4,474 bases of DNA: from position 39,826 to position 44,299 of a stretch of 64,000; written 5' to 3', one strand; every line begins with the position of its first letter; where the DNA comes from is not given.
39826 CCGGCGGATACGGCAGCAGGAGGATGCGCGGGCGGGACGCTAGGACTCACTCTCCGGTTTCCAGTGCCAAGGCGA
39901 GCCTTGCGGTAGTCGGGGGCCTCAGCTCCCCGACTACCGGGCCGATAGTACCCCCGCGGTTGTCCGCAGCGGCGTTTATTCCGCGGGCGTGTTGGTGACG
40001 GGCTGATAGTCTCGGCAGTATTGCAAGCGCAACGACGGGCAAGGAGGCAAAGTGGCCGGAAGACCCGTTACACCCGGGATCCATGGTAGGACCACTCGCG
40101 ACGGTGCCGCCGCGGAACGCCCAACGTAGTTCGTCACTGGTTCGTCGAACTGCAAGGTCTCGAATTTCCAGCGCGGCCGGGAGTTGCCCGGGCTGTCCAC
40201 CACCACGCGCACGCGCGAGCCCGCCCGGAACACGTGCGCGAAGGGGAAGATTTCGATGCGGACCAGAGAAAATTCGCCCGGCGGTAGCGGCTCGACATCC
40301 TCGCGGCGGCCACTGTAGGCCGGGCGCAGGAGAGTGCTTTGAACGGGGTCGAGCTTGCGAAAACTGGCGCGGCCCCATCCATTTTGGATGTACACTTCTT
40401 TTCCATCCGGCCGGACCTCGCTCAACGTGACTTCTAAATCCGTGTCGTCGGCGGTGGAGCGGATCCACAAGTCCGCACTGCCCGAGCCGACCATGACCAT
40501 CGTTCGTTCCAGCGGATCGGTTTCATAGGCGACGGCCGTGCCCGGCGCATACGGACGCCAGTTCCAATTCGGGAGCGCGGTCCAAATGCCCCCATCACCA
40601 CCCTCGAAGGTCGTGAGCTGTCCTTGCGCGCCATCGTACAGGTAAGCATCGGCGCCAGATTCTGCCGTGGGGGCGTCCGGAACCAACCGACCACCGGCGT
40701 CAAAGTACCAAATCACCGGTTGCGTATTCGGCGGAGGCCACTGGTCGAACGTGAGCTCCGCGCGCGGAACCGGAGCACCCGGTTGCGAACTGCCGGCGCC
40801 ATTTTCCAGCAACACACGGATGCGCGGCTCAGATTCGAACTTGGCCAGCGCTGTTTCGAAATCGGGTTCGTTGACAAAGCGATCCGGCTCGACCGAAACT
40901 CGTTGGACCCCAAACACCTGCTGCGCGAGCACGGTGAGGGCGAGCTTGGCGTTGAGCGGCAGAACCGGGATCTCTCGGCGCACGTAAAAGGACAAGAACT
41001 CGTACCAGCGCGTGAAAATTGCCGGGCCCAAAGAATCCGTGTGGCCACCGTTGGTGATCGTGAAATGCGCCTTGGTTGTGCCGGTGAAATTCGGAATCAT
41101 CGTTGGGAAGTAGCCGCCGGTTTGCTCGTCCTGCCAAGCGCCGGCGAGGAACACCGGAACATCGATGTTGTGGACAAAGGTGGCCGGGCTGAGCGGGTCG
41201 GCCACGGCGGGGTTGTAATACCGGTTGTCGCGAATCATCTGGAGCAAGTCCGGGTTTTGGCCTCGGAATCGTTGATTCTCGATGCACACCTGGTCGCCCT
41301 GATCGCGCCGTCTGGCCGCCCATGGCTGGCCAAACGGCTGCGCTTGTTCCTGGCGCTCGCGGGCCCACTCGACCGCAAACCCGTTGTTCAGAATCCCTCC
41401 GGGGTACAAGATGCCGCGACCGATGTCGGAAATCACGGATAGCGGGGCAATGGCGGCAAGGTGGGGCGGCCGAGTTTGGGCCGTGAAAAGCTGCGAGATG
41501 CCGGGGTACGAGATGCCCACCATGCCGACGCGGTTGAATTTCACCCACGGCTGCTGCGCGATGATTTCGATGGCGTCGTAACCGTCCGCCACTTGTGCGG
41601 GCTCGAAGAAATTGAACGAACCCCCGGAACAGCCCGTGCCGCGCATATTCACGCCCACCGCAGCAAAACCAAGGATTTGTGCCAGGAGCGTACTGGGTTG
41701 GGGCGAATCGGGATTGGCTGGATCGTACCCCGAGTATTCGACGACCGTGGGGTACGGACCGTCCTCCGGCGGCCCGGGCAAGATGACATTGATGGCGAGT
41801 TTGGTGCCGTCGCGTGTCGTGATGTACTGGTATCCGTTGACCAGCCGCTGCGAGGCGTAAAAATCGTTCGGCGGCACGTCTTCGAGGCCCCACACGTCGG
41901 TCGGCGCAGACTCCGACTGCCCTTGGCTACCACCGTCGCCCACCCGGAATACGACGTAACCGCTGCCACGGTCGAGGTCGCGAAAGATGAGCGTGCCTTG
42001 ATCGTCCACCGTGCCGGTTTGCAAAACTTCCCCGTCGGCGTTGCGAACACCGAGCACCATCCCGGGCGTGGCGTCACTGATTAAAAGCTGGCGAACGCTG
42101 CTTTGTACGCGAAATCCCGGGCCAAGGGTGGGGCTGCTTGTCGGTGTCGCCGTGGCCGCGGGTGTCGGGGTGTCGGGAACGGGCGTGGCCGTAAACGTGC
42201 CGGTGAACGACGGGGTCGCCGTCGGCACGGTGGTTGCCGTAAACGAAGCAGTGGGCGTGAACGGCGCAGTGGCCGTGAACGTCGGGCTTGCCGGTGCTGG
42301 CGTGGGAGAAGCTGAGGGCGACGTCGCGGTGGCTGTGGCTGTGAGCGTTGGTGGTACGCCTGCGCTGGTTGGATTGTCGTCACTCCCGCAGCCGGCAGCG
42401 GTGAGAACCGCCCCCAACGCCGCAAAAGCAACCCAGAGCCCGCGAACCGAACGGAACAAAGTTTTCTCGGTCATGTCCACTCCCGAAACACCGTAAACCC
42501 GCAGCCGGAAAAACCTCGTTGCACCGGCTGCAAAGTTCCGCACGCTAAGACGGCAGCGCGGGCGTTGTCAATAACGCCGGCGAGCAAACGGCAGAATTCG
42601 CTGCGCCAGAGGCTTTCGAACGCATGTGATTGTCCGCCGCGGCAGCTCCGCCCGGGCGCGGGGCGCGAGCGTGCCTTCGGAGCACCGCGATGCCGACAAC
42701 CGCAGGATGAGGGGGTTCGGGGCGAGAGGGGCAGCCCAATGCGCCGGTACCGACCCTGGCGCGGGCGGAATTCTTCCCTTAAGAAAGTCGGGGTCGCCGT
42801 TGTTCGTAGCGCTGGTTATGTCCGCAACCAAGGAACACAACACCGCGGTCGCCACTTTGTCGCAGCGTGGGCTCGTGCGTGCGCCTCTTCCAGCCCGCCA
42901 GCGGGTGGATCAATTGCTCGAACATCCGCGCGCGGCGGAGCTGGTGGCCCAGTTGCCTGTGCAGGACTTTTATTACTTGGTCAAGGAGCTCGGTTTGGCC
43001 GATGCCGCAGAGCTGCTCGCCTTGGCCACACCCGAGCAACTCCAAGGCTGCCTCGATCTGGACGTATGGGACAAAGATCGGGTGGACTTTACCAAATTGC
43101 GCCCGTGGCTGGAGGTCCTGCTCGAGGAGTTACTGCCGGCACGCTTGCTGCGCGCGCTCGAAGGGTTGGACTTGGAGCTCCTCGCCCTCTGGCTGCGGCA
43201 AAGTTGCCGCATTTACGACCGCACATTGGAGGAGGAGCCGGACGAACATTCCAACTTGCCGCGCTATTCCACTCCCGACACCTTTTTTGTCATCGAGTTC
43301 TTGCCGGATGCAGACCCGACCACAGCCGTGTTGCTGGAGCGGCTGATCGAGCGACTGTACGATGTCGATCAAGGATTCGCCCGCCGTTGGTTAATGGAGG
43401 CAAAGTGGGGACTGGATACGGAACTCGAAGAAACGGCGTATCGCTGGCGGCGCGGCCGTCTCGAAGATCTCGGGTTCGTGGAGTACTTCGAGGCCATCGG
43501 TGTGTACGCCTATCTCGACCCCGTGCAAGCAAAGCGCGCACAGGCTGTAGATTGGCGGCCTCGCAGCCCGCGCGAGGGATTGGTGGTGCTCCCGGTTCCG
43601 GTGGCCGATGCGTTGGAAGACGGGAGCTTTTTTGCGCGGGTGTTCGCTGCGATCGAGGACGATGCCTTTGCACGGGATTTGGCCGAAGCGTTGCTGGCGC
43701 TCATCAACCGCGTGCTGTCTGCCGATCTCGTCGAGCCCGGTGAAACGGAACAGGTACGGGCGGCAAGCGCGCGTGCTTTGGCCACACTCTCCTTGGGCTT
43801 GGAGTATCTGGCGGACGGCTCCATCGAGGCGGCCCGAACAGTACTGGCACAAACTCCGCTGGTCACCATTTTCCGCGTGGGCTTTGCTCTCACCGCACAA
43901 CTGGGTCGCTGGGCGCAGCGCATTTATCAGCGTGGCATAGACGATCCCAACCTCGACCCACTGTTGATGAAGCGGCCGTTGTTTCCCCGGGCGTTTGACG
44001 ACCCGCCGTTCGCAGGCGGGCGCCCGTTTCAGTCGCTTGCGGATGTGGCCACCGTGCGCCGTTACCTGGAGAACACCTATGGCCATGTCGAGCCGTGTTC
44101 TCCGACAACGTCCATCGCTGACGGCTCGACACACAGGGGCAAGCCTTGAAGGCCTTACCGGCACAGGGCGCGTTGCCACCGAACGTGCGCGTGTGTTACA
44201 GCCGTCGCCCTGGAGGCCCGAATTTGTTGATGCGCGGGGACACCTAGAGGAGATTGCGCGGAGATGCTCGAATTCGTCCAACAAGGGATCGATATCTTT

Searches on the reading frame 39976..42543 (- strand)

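Call 73: search_protein_families(library=pfam, proteins=[window:39976-42543:-], max_evalue=0.001)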
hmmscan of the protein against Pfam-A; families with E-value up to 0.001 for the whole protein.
window:39976-42543:- (855 aa): 2 families
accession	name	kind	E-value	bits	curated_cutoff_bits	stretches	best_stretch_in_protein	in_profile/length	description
PF02129.25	Peptidase_S15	-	6.6e-37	128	23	1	245-501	1-260/262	X-Pro dipeptidyl-peptidase (S15 family)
PF08530.16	PepX_C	-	3.6e-32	112.5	22.5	1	568-785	2-179/217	X-Pro dipeptidyl-peptidase C-terminal non-catalytic domain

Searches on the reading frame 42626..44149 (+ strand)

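Call 73: search_protein_families(library=pfam, proteins=[window:42626-44149:+], max_evalue=0.001)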
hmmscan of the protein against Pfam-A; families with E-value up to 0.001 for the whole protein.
window:42626-44149:+ (507 aa): 1 family
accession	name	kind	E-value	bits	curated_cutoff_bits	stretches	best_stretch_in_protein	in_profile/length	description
PF19676.4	DUF6178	-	8.8e-108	361.6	25.5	1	79-482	10-425/561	Family of unknown function (DUF6178)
